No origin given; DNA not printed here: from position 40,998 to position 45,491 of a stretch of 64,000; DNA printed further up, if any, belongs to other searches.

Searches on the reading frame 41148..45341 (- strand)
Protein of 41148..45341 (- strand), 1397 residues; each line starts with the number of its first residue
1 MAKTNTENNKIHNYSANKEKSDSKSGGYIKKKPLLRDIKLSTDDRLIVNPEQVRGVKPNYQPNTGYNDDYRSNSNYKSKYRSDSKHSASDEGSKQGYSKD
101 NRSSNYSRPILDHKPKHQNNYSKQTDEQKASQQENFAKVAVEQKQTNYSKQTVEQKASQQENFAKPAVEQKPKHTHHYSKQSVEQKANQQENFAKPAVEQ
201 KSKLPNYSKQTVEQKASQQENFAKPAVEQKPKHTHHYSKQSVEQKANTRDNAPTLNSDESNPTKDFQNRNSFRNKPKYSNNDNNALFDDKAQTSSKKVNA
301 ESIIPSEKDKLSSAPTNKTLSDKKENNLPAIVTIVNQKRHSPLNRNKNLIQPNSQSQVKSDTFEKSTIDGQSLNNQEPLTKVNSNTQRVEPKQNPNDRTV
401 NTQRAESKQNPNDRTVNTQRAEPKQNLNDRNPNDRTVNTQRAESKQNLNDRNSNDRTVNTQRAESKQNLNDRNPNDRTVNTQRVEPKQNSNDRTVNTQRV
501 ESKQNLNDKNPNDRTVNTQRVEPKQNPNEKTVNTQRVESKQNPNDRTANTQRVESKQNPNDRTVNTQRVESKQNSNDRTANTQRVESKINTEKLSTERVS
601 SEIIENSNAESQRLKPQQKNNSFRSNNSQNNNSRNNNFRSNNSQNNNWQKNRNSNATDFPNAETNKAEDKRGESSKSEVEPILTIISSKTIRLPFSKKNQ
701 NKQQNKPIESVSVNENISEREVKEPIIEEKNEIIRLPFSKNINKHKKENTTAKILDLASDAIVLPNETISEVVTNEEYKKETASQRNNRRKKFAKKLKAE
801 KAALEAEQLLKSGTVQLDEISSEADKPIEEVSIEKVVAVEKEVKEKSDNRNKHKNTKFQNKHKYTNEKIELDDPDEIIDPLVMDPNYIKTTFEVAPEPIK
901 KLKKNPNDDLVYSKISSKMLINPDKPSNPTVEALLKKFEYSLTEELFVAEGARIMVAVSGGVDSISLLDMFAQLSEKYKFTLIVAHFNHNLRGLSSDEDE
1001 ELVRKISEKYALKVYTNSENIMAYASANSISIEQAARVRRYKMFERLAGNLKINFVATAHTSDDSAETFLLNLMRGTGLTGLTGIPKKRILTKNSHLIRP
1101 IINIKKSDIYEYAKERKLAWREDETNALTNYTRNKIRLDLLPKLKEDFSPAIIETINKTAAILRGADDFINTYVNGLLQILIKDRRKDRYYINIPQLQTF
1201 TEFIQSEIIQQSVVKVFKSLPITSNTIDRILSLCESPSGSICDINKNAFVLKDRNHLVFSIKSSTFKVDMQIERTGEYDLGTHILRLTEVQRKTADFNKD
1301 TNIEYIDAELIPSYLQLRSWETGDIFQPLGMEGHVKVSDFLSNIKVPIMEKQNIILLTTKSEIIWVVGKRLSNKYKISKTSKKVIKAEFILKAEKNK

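Call 36: search_protein_families(library=pfam, proteins=[window:41148-45341:-], max_evalue=0.001)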
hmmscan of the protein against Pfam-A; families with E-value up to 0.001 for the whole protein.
window:41148-45341:- (1397 aa): 3 families
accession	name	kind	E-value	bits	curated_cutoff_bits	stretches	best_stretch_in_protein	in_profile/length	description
PF01171.26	ATP_bind_3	-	3.8e-52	177.1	27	1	954-1137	2-180/182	PP-loop family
PF11734.13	TilS_C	-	4.8e-07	29.5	22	1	1315-1383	1-69/74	TilS substrate C-terminal domain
PF01507.26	PAPS_reduct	-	0.0002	21.8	22.5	0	954-1118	2-154/175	Phosphoadenosine phosphosulfate reductase domain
